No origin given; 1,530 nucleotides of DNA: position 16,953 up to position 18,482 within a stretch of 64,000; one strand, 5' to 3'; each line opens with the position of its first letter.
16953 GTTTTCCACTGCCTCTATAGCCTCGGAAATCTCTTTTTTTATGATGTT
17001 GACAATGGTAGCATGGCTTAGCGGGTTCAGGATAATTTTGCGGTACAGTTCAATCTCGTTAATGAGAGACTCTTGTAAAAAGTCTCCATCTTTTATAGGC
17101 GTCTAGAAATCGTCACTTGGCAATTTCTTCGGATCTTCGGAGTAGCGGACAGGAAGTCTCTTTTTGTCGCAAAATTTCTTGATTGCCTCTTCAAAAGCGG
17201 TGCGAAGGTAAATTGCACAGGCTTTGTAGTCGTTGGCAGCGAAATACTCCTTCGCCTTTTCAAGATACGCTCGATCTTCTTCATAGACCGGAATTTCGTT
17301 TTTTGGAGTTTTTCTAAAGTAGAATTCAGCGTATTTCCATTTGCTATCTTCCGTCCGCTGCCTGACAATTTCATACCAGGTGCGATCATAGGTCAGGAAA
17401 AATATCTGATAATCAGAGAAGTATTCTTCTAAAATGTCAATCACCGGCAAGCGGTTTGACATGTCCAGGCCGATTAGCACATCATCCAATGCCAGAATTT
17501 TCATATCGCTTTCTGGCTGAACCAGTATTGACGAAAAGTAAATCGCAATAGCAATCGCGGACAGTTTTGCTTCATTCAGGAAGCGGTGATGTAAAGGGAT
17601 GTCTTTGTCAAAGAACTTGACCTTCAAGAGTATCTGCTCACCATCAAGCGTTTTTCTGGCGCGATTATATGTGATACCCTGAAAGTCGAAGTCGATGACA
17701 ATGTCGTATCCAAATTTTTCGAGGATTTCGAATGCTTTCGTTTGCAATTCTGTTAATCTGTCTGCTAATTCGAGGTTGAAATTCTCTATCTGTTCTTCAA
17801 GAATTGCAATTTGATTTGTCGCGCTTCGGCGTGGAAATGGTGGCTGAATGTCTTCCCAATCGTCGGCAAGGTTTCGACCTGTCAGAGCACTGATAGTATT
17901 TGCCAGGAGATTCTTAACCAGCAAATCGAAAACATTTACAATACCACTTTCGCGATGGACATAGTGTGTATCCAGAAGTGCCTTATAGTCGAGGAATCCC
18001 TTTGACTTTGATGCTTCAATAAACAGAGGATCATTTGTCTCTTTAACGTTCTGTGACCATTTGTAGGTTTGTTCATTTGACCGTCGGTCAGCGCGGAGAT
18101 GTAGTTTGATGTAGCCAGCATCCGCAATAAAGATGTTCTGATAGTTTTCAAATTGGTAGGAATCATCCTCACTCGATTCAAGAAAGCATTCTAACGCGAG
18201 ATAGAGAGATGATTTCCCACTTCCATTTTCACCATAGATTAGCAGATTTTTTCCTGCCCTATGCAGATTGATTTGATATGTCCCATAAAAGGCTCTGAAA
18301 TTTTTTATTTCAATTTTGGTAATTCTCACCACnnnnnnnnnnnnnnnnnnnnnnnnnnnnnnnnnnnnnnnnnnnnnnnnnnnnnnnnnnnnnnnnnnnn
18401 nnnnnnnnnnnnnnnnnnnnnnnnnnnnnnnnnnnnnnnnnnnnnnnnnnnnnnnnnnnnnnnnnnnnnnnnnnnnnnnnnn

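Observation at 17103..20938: Low-GC two-gene operon: TIR-TPR-TaqI_C-like fusion protein translationally coupled to an SMC/ABC-type ATPase. Candidate undescribed anti-phage system.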

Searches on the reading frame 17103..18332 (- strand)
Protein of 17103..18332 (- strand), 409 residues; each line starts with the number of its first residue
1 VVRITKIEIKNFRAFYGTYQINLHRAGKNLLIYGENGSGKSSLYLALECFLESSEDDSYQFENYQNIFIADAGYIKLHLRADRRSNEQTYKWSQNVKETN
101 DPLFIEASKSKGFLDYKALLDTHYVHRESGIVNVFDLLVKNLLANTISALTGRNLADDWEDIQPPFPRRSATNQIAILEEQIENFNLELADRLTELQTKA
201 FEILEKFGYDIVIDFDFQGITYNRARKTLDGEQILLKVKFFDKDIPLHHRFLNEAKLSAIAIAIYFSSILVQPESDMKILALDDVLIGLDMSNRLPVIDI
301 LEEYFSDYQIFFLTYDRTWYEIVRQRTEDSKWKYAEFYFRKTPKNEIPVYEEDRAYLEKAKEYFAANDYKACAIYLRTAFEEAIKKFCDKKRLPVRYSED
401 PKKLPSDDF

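Call 3: search_protein_families(library=pfam, proteins=[window:17103-18332:-], max_evalue=0.1)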
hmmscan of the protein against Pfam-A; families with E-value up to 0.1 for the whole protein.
window:17103-18332:- (409 aa): 12 families
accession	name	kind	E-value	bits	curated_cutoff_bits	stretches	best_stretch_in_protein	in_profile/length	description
PF02463.25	SMC_N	-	2.8e-12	47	40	1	4-322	2-204/220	RecF/RecN/SMC N terminal domain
PF13476.12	AAA_23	-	6.4e-10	40.4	27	1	6-142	1-142/201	AAA domain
PF13175.12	AAA_15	-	3.3e-09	37.3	32.1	1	4-66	3-55/374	AAA ATPase domain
PF13555.12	AAA_29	-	4.2e-06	26.9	27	1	5-49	2-44/61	P-loop containing region of AAA domain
PF13166.12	AAA_13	-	5.3e-05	22.5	36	1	20-59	9-48/713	AAA domain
PF11398.14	DUF2813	-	0.00019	21.4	21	1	5-63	4-57/372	Protein of unknown function (DUF2813)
PF00005.33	ABC_tran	-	0.0045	18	25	1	25-54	9-38/137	ABC transporter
PF13304.12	AAA_21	-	0.005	17.4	27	1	32-61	4-26/304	AAA domain, putative AbiEii toxin, Type IV TA system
PF13191.12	AAA_16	-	0.012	16.5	32.6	1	25-57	23-51/167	AAA ATPase domain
PF13514.12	AAA_27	-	0.015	15.3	22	1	3-51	2-50/206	AAA domain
PF16489.11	GAIN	-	0.071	13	26.5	0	139-197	49-105/210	GPCR-Autoproteolysis INducing (GAIN) domain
PF05673.19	DUF815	-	0.083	12.5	23.8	0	23-47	49-73/249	Protein of unknown function (DUF815)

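Call 4: search_protein_families(library=padloc, proteins=[window:17103-18332:-], max_evalue=0.1)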
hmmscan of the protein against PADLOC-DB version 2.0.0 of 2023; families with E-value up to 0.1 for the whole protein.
window:17103-18332:- (409 aa): 99 families (the best 25 are shown)
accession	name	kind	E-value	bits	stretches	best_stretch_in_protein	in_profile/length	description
PDLC03859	LmuB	-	5.7e-12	43.6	2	171-335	447-589/611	-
PDLC04135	mad3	-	2.5e-11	41.8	1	3-312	1-319/374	mads_3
PDLC02979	AriA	-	4.8e-10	37.8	1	4-67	3-61/373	-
PDLC02730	PbeC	-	6.6e-09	33.1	1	3-47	2-48/651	PbeC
PDLC02722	PbeC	-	7.1e-09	32.8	1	3-111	2-113/643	PbeC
PDLC00268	PtuA1|PtuA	-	8.9e-09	33.2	1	3-102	4-98/411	AAA ATPase domain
PDLC02750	PbeC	-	2.2e-08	31.1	1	3-68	2-67/629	PbeC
PDLC02335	AbiLi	-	4e-08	30.7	1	4-85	50-106/326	AbiLi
PDLC02714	PbeC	-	5.7e-08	30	1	3-47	2-48/651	PbeC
PDLC03868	LmuB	-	1.5e-07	28.2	1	5-51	7-52/1035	-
PDLC00063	GajA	-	4.4e-07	26.9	1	3-71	2-66/679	AAA ATPase domain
PDLC02739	PbeC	-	7.8e-07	26.1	1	3-47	2-48/644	PbeC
PDLC00069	GajA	-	7.8e-07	25.9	1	4-66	3-62/687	AAA ATPase domain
PDLC03865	LmuB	-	1e-06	25.2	1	3-48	2-52/1007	-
PDLC00091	GajA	-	1.2e-06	25.6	1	4-63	3-60/627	AAA ATPase domain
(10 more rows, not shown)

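Call 5: search_protein_families(library=ncbifam, proteins=[window:17103-18332:-], max_evalue=0.1)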
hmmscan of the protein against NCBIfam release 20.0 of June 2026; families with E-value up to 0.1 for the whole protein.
window:17103-18332:- (409 aa): 21 families
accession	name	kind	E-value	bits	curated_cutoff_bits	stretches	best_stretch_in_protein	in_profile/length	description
TIGR00611.2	recf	equivalog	3.4e-07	29.7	172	1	4-98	1-89/339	DNA replication/repair protein RecF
NF053563.1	Rkd4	equivalog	4.9e-06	25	860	1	2-48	1-44/747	arcadin-4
NF003034.1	PRK03918.1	equivalog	5.8e-06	24.6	700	1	3-47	2-43/878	DNA double-strand break repair ATPase Rad50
NF045998.1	cleave_ABC_plasm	equivalog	0.0002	19.8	500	1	3-51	465-517/673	Mbov_0121 family peptidase domain-containing ABC transporter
TIGR00618.1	sbcc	subfamily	0.00021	19.3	478.5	1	2-44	1-44/1043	exonuclease subunit SbcC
NF045487.1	ASRP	equivalog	0.00025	19.8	300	1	31-107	18-85/593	archaea-specific SMC-related protein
TIGR02169.1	SMC_prok_A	equivalog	0.0045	14.7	729.4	1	4-43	2-39/1165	chromosome segregation protein SMC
NF041760.1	PtuA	equivalog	0.006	15.5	500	1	3-47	51-92/524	retron Ec78 anti-phage system effector ATPase PtuA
NF002572.0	PRK02224.1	equivalog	0.0088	14.4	1087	1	3-52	2-46/888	DNA double-strand break repair ATPase Rad50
NF000355.4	ribo_prot_ABC_F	equivalog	0.0091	14.9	380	1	25-46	337-358/499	ribosomal protection-like ABC-F family protein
NF011692.0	PRK15112.1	equivalog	0.013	15.1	452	0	25-55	38-68/269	putrescine export ABC transporter ATP-binding protein SapF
NF041035.1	Rad50_Halo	equivalog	0.017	13.5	1000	1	3-46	2-42/883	DNA double-strand break repair ATPase Rad50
TIGR00954.1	3a01203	subfamily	0.028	12.8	918.9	1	25-45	477-497/660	peroxysomal long chain fatty acyl transporter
TIGR03608.1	L_ocin_972_ABC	subfamily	0.029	13.8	254.85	0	25-69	22-65/206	putative bacteriocin export ABC transporter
TIGR03185.1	DNA_S_dndD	equivalog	0.03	12.8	245.85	1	4-51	3-52/650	DNA sulfur modification protein DndD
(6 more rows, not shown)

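Call 6: find_homologous_proteins(query=window:17103-18332:-)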
Query window:17103-18332:- (409 aa): 4049 proteins with E <= 0.001 among 8000 candidates; the best 120 are listed.
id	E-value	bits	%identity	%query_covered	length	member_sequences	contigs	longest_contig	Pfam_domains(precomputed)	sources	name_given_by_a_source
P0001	5.3e-270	913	100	100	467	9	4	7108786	PF13175.13,PF13476.13,PF13555.13,PF02463.26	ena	-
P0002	4.7e-251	851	93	100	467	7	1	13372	PF13175.13,PF13476.13,PF13555.13,PF02463.26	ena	-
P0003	3.3e-248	842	92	100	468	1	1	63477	PF13175.13,PF13476.13,PF02463.26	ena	-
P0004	6.1e-248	841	93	100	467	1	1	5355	PF13175.13,PF13476.13,PF13555.13,PF02463.26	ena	-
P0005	5.0e-245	831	91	100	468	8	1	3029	PF13175.13,PF13476.13,PF02463.26,PF13166.13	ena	-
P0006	1.3e-244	830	91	100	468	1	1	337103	PF13175.13,PF13476.13,PF02463.26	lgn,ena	-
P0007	2.1e-241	819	90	100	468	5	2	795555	PF13175.13,PF13476.13,PF02463.26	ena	-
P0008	6.6e-240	814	90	100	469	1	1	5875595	PF13175.13,PF13476.13,PF02463.26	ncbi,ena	-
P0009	8.6e-240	814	90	100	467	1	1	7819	PF13175.13,PF13476.13,PF02463.26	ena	-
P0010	2.0e-239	813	89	100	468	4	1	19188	PF13175.13,PF13476.13,PF02463.26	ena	-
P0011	4.7e-239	811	90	100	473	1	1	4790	PF13175.13,PF13476.13,PF02463.26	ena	-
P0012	9.1e-239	810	90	100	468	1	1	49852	PF13175.13,PF13476.13,PF02463.26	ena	-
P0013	4.0e-238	808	89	100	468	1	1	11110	PF13175.13,PF13476.13,PF02463.26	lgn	-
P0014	5.1e-238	808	89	100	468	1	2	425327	PF14355.13,PF13175.13,PF13476.13,PF02463.26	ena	-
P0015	1.0e-237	807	90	100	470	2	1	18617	PF13175.13,PF13476.13,PF02463.26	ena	-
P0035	4.7e-198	676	74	100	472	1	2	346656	PF13175.13,PF13476.13,PF13555.13,PF02463.26,PF13304.13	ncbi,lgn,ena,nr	ncbi:MAG: ATP-binding protein [Gemmatimonadetes bacterium]|nr:ATP-binding protein [Gemmatimonadota b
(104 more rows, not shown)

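Call 7: find_encoding_contigs(protein=window:17103-18332:-, flank=10000)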
Protein window:17103-18332:- (409 aa): no gene with exactly this product is on record in the collection.

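Call 9: find_encoding_contigs(protein=P0001, flank=10000, max_places=4)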
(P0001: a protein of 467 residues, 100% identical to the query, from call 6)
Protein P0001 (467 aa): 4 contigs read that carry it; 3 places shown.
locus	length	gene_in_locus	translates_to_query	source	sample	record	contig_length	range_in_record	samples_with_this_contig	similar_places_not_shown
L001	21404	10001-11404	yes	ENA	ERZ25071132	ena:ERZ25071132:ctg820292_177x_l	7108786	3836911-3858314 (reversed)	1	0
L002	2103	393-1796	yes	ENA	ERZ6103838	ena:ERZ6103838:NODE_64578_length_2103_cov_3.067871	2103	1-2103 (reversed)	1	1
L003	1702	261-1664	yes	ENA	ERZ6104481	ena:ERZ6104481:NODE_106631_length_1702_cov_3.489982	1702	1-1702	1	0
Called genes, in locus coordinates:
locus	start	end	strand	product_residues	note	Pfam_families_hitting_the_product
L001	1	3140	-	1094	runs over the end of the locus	PF13485:Peptidase_MA_2, PF00930:DPPIV_N (faint), PF07676:PD40 (faint), PF23414:Beta-prop_EML_2 (weak), PF25174:Beta-prop_THOC3, PF26550:Tricorn_2nd, PF26549:Tricorn_N, PF01103:Omp85, +1 more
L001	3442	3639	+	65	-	-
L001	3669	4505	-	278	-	PF01381:HTH_3 (weak), PF00753:Lactamase_B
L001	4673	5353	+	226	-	PF06026:Rib_5-P_isom_A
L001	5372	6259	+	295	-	PF02629:CoA_binding, PF00549:Ligase_CoA, PF13607:Succ_CoA_lig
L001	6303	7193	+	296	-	-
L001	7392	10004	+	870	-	PF13676:TIR_2, PF00515:TPR_1, PF00515:TPR_1, PF13414:TPR_11, PF13432:TPR_16, PF00515:TPR_1, PF07719:TPR_2, PF13181:TPR_8, +44 more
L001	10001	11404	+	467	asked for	PF02463:SMC_N, PF13175:AAA_15, PF13476:AAA_23, PF13555:AAA_29 (weak)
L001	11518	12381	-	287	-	PF01261:AP_endonuc_2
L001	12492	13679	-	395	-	-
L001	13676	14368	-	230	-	PF00005:ABC_tran, PF02463:SMC_N (faint), PF13304:AAA_21 (weak)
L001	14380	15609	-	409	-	PF12704:MacB_PCD, PF02687:FtsX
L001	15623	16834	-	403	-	PF12704:MacB_PCD, PF02687:FtsX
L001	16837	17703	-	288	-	PF17131:TP_0789-like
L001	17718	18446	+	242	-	PF01467:CTP_transf_like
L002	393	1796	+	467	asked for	PF02463:SMC_N, PF13175:AAA_15, PF13476:AAA_23, PF13555:AAA_29 (weak)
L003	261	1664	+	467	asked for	PF02463:SMC_N, PF13175:AAA_15, PF13476:AAA_23, PF13555:AAA_29 (weak)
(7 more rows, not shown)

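Call 14: find_related_loci(query=P0001, collection=genome_contigs, flank=8000)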
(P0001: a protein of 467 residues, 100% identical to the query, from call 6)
Query P0001 (467 aa) in genome_contigs; peptide patterns used: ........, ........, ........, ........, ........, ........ (x = any residue, [..] = any of these).
89 stretches matched a pattern; 10 encode a relative of the query (tblastn E <= 1e-3); 10 distinct loci.
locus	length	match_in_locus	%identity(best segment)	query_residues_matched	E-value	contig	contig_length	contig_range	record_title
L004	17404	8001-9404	90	1-467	0e+0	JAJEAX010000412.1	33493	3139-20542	MAG: Candidatus Latescibacterota bacterium isolate jk18x7bins.9 k141_2872020, whole genome shotgun sequence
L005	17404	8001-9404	88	1-467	0e+0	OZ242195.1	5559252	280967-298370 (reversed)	MAG: Candidatus Latescibacterota bacterium isolate a57e98d2-c2a9-4833-8eaa-f85fbefd33d8 genome assembly, chromosome: 1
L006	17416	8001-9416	78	1-466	0e+0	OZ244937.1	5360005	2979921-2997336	MAG: Candidatus Latescibacterota bacterium isolate 1c493fcc-a489-4500-a9bd-4f4019e95c1e genome assembly, chromosome: 1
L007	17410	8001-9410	69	1-464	0e+0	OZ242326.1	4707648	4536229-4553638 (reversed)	MAG: Candidatus Poribacteria bacterium isolate 51771988-02c0-4c83-b383-74e9f226940d genome assembly, chromosome: 1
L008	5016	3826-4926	88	1-371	0e+0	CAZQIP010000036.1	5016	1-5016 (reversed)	MAG TPA_asm: uncultured bacterium isolate SRP338948_co1_32 genome assembly, contig: k141_59206, whole genome shotgun seq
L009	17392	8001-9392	69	1-464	0e+0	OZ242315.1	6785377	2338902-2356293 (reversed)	MAG: Candidatus Poribacteria bacterium isolate 55818b94-eea9-47de-9476-a843df335cd7 genome assembly, chromosome: 1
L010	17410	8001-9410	68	1-464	0e+0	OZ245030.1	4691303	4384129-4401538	MAG: Candidatus Poribacteria bacterium isolate f3f56de0-ea6e-4eab-9813-cfd719c0cda4 genome assembly, chromosome: 1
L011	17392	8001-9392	67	1-464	0e+0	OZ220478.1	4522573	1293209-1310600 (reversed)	MAG: Candidatus Latescibacterota bacterium isolate 1cf545fa-d59a-4aa3-98d5-019dd537838a genome assembly, chromosome: 1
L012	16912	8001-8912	89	164-467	2e-176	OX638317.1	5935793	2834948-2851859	MAG: uncultured Latescibacteria bacterium isolate cbbe8a84-e08a-4d06-a76e-2eb930d8ff24 genome assembly, chromosome: 1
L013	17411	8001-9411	71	1-464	0e+0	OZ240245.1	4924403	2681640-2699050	MAG: Candidatus Poribacteria bacterium isolate dca23892-4e13-4299-a543-0851fd76b4fe genome assembly, chromosome: 1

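Call 16: search_protein_families(library=pfam, proteins=[L011:4328-8020:+, L007:57-2753:+, L009:2318-5860:+, L010:256-4068:+, L010:4240-8004:+, L013:3021-4622:+, L007:4687-8004:+], max_evalue=0.001)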
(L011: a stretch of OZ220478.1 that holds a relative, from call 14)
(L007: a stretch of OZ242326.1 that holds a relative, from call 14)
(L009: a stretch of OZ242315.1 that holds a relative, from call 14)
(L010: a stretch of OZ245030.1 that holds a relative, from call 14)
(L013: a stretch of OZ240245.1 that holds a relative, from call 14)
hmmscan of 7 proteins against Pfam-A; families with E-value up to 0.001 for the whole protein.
L011:4328-8020:+ (1230 aa): 4 families
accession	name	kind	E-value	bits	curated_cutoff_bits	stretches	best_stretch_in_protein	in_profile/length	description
PF07669.17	Eco57I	-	8.1e-21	75.3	25.3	1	618-854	1-166/171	Eco57I restriction-modification methylase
PF02384.22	N6_Mtase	-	1.7e-09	37.9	20.4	0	756-834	121-191/311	N-6 DNA Methylase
PF12950.13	TaqI_C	-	6.1e-07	30.2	26.5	1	952-1075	4-118/118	TaqI-like C-terminal specificity domain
PF20473.4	MmeI_Mtase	-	1.3e-05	24.9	27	0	524-647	13-93/259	MmeI, DNA-methyltransferase domain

L007:57-2753:+ (898 aa): 3 families
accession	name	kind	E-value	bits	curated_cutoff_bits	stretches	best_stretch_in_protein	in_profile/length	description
PF07669.17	Eco57I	-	6.6e-43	147.2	25.3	1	271-558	1-171/171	Eco57I restriction-modification methylase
PF12950.13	TaqI_C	-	4.7e-20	72.5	26.5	1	677-838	1-118/118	TaqI-like C-terminal specificity domain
PF02384.22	N6_Mtase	-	5.1e-07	29.7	20.4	0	87-128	3-40/311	N-6 DNA Methylase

L009:2318-5860:+ (1180 aa): 4 families
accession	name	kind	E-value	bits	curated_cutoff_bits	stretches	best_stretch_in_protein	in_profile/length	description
PF07669.17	Eco57I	-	9.3e-35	120.7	25.3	1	610-852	1-171/171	Eco57I restriction-modification methylase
PF12950.13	TaqI_C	-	1.3e-16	61.3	26.5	1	970-1119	1-118/118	TaqI-like C-terminal specificity domain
PF02384.22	N6_Mtase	-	1.2e-11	45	20.4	1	755-881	122-247/311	N-6 DNA Methylase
PF20473.4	MmeI_Mtase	-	1.5e-06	28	27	1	515-825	11-206/259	MmeI, DNA-methyltransferase domain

L010:256-4068:+ (1270 aa): 4 families
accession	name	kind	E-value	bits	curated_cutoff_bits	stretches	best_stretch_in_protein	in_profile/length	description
PF07669.17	Eco57I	-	2.1e-38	132.5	25.3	1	685-929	1-171/171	Eco57I restriction-modification methylase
PF02384.22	N6_Mtase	-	2.5e-09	37.3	20.4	0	462-502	3-39/311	N-6 DNA Methylase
PF12950.13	TaqI_C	-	6.1e-07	30.1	26.5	1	1049-1182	1-91/118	TaqI-like C-terminal specificity domain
PF20473.4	MmeI_Mtase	-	0.00011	21.9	27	0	580-847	8-147/259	MmeI, DNA-methyltransferase domain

L010:4240-8004:+ (1254 aa): 34 families (the best 25 are shown)
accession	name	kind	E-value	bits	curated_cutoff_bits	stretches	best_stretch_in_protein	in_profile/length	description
PF00515.34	TPR_1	-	1.3e-182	585.5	27.8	18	397-430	1-34/34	Tetratricopeptide repeat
PF13414.12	TPR_11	-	7.6e-153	496.5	26.8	20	371-411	2-42/42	TPR repeat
PF07719.23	TPR_2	-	1.4e-138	440.2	27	15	397-430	1-34/34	Tetratricopeptide repeat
PF13181.12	TPR_8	-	2e-127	405.1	25.7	12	330-362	2-34/34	Tetratricopeptide repeat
PF13431.12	TPR_17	-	1.1e-100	322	24.4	8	726-757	2-33/34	Tetratricopeptide repeat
PF13432.12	TPR_16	-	9.7e-89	291.7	32.7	11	166-227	4-65/65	Tetratricopeptide repeat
PF13371.12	TPR_9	-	1.2e-86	285.2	35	7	509-569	5-65/73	Tetratricopeptide repeat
PF13424.12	TPR_12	-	1.4e-62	208.3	30.1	10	293-358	1-74/77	Tetratricopeptide repeat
PF14559.12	TPR_19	-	1.5e-45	153.8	25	4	309-365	5-61/68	Tetratricopeptide repeat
PF13428.12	TPR_14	-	4.4e-43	141.7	23.5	0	330-369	2-41/44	Tetratricopeptide repeat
PF13174.12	TPR_6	-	6.2e-29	99.1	26.3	0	398-428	1-31/33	Tetratricopeptide repeat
PF12569.14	NatA_aux_su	-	1e-27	97.7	33.3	1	160-229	193-262/515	N-terminal acetyltransferase A, auxiliary subunit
PF13176.12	TPR_7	-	2.4e-25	86.8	27.9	0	166-192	6-32/36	Tetratricopeptide repeat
PF13374.12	TPR_10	-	2.9e-24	84.7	27.5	0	228-255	3-30/42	Tetratricopeptide repeat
PF13676.11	TIR_2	-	3.2e-23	83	28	1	4-135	1-122/122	TIR domain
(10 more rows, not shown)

L013:3021-4622:+ (533 aa): 2 families
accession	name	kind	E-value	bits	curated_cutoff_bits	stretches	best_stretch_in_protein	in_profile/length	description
PF07669.17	Eco57I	-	3.3e-30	105.8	25.3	1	85-193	65-171/171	Eco57I restriction-modification methylase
PF12950.13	TaqI_C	-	4.3e-14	53.2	26.5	1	313-473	2-118/118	TaqI-like C-terminal specificity domain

L007:4687-8004:+ (1105 aa): 31 families (the best 25 are shown)
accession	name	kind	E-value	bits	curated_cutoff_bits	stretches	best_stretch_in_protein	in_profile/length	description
PF00515.34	TPR_1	-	4.6e-143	460.3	27.8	15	554-587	1-34/34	Tetratricopeptide repeat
PF13414.12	TPR_11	-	1.1e-118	387.2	26.8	15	187-228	1-42/42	TPR repeat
PF07719.23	TPR_2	-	1.5e-109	349.6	27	12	588-620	1-33/34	Tetratricopeptide repeat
PF13181.12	TPR_8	-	6.9e-89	285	25.7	9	623-653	2-32/34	Tetratricopeptide repeat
PF13431.12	TPR_17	-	9.5e-79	253.6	24.4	6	202-233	1-32/34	Tetratricopeptide repeat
PF13432.12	TPR_16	-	7e-61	202.6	32.7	7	185-248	2-65/65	Tetratricopeptide repeat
PF13371.12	TPR_9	-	1.7e-53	178.9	35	8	196-249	11-64/73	Tetratricopeptide repeat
PF13424.12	TPR_12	-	2.1e-51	172.4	30.1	6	553-617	2-67/77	Tetratricopeptide repeat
PF13428.12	TPR_14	-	2.2e-35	117.9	23.5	0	182-220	3-41/44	Tetratricopeptide repeat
PF14559.12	TPR_19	-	1.7e-27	96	25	0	193-233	4-44/68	Tetratricopeptide repeat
PF13174.12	TPR_6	-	2.3e-23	81.6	26.3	0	284-311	2-29/33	Tetratricopeptide repeat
PF13374.12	TPR_10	-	1.5e-20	72.9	27.5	0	215-237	3-25/42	Tetratricopeptide repeat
PF12569.14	NatA_aux_su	-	9e-19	68.2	33.3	0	428-481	202-255/515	N-terminal acetyltransferase A, auxiliary subunit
PF12950.13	TaqI_C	-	6.2e-15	55.9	26.5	1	836-980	1-118/118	TaqI-like C-terminal specificity domain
PF25063.1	ARM_TT21_C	-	8.3e-14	52.4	35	0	358-414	103-159/209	Tetratricopeptide repeat protein 21 C-terminal ARM domain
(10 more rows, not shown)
